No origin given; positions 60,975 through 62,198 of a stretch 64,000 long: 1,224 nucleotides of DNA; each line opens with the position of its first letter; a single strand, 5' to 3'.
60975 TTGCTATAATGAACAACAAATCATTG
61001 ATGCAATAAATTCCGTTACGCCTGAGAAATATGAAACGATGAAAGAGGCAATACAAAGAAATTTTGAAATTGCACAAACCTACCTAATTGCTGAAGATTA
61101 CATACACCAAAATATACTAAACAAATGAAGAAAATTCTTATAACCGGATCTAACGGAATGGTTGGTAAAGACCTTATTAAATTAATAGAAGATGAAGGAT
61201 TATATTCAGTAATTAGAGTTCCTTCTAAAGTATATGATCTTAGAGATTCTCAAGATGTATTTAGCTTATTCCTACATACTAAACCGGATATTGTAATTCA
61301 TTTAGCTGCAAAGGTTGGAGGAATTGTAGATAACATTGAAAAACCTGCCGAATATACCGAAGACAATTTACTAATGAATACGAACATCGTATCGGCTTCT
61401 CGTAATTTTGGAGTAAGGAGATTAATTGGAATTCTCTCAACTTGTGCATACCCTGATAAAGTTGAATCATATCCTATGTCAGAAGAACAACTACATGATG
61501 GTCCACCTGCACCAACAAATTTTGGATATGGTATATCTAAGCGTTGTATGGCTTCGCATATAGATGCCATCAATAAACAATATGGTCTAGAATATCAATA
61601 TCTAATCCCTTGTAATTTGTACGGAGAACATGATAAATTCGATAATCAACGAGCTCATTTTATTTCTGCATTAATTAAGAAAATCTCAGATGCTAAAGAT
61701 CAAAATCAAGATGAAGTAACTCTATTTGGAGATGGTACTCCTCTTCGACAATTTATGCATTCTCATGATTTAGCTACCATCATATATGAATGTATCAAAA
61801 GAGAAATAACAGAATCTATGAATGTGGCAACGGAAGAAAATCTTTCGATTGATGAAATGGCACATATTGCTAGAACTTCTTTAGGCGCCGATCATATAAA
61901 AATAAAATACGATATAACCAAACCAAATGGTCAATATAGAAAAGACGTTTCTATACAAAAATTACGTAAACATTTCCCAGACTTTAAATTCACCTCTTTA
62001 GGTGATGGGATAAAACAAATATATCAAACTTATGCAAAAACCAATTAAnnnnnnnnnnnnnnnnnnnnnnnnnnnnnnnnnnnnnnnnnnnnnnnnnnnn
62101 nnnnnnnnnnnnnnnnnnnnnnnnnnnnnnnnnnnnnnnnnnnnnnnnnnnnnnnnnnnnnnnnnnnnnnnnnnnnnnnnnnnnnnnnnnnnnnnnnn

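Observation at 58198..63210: Second glycan locus: GT32, GT2, GT11 and GT10 fucosyltransferase-family enzymes plus Fcl/ColC-like reductase and a Lys-to-His DegT enzyme (ColD/E1-type 3-dehydratase)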

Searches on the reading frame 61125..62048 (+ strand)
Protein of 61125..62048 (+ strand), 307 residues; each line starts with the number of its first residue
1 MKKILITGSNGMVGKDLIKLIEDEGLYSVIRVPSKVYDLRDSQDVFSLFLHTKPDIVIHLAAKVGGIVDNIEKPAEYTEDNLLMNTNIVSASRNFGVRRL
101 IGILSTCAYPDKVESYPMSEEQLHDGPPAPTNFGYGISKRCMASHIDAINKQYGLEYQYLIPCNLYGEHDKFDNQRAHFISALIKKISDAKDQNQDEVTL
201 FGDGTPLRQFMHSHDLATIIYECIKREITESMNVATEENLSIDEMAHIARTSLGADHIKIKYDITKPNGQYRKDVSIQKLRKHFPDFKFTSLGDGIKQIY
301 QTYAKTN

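Call 3: search_protein_families(library=pfam, proteins=[window:61125-62048:+], max_evalue=0.01)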
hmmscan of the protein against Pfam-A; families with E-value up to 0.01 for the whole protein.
window:61125-62048:+ (307 aa): 5 families
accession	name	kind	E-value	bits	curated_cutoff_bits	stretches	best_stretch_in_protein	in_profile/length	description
PF01370.27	Epimerase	-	3.3e-52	177.7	20.9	1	4-234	1-239/240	NAD dependent epimerase/dehydratase family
PF16363.11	GDP_Man_Dehyd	-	9.8e-22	78.3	27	1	37-261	59-274/332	GDP-mannose 4,6 dehydratase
PF04321.23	RmlD_sub_bind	-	4.3e-10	39.6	27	1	3-103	2-99/287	RmlD substrate binding domain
PF02719.21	Polysacc_synt_2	-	1.6e-05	24.7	20.2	1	34-103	58-126/293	Polysaccharide biosynthesis protein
PF13460.12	NAD_binding_10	-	0.0044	17.3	27.2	1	8-114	1-107/184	NAD(P)H-binding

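Call 4: search_protein_families(library=ncbifam, proteins=[window:61125-62048:+], max_evalue=0.01)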
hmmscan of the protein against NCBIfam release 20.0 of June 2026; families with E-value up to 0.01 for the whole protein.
window:61125-62048:+ (307 aa): 18 families
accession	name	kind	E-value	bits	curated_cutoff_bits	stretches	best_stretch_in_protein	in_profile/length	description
NF047922.1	GDPFucSynFcl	equivalog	8.5e-67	225.8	500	1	2-305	3-303/308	GDP-L-fucose synthase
TIGR01179.1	galE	equivalog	1.8e-19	69.8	262.3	1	37-254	54-276/332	UDP-glucose 4-epimerase GalE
TIGR01181.1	dTDP_gluc_dehyt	equivalog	1.3e-16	60.6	365.1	1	37-305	57-313/321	dTDP-glucose 4,6-dehydratase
TIGR02197.1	heptose_epim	equivalog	1.7e-14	53.7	274.6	1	4-304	1-314/316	ADP-glyceromanno-heptose 6-epimerase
TIGR04180.1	EDH_00030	hypoth_equivalog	1.3e-11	44.1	475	1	38-263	57-265/297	NAD-dependent 4,6-dehydratase LegB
TIGR01214.1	rmlD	equivalog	7.3e-10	38.4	224.05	1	3-253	1-226/285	dTDP-4-dehydrorhamnose reductase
NF007582.0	PRK10217.1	equivalog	4.5e-07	29.3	698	1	38-236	59-253/355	dTDP-glucose 4,6-dehydratase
NF007490.0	PRK10084.1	subfamily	1.5e-06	27.5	649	0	38-95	58-114/361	dTDP-glucose 4,6-dehydratase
NF007956.0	PRK10675.1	subfamily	1.2e-05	24.7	394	1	38-217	58-240/338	UDP-glucose 4-epimerase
NF058621.1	DiazavRedAvaA7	equivalog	4.1e-05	23.3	400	1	3-239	2-234/304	3-diazoavenalumate denitrifying reductase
TIGR02622.1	CDP_4_6_dhtase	equivalog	7.7e-05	22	278.45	1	34-122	58-146/352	CDP-glucose 4,6-dehydratase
TIGR01777.1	yfcH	hypoth_equivalog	9.9e-05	22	207.35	0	201-253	188-241/292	TIGR01777 family oxidoreductase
NF008360.0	PRK11150.1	equivalog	0.0002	20.7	452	0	135-301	140-304/310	ADP-glyceromanno-heptose 6-epimerase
NF047837.1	UDPAcbARedWbcJ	equivalog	0.00029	19.9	500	1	3-108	2-94/372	UDP-2-acetamido-2,6-beta-L-arabino-hexul-4-ose reductase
NF008872.0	PRK11908.1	equivalog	0.00038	19.6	294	1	1-170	1-185/349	bifunctional UDP-4-keto-pentose/UDP-xylose synthase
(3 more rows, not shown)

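Call 15: search_solved_structures(query=window:61125-62048:+, show_alignments=1, max_evalue=1e-15)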
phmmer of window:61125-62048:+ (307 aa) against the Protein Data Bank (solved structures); distinct sequences matched with E-value up to 1e-15: 18.
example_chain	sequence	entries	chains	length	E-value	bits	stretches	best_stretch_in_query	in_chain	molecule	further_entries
4b8w_A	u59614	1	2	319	4.8e-57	196.9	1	3-299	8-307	GDP-L-FUCOSE SYNTHASE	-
4b8z_A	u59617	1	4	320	4.9e-57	196.9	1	3-299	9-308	GDP-L-FUCOSE SYNTHASE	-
4e5y_A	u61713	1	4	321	5e-57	196.8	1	3-299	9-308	GDP-L-fucose synthase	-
4bkp_A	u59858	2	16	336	5.8e-57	196.6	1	3-299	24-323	GDP-L-FUCOSE SYNTHASE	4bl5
6aqy_A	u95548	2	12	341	7.4e-49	170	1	4-303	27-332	gdp-l-fucose synthetase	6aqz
7ll6_A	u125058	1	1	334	2.1e-47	165.2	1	2-303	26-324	GDP-L-fucose synthase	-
8du0_A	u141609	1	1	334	2.4e-47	165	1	2-303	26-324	GDP-L-fucose synthase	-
1bsv_A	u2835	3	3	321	1.4e-44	156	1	3-303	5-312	PROTEIN (GDP-FUCOSE SYNTHETASE) | GDP-FUCOSE SYNTHETASE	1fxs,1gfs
1bws_A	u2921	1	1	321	3.6e-44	154.6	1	3-303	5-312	PROTEIN (GDP-4-KETO-6-DEOXY-D-MANNOSE EPIMERASE/REDUCTASE)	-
1e6u_A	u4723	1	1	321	9.8e-44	153.2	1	3-303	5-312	GDP-FUCOSE SYNTHETASE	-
1e7s_A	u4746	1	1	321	1.8e-43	152.3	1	3-303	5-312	GDP-FUCOSE SYNTHETASE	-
1e7q_A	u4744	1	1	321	1.8e-43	152.3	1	3-303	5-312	GDP-FUCOSE SYNTHETASE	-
1e7r_A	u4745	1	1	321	1.3e-42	149.5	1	3-303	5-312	GDP-FUCOSE SYNTHETASE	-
7anh_A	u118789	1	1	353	6e-36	127.6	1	3-195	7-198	GDP-L-fucose synthase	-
8ewu_A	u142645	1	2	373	2.4e-31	112.5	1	3-195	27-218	GDP-L-fucose synthase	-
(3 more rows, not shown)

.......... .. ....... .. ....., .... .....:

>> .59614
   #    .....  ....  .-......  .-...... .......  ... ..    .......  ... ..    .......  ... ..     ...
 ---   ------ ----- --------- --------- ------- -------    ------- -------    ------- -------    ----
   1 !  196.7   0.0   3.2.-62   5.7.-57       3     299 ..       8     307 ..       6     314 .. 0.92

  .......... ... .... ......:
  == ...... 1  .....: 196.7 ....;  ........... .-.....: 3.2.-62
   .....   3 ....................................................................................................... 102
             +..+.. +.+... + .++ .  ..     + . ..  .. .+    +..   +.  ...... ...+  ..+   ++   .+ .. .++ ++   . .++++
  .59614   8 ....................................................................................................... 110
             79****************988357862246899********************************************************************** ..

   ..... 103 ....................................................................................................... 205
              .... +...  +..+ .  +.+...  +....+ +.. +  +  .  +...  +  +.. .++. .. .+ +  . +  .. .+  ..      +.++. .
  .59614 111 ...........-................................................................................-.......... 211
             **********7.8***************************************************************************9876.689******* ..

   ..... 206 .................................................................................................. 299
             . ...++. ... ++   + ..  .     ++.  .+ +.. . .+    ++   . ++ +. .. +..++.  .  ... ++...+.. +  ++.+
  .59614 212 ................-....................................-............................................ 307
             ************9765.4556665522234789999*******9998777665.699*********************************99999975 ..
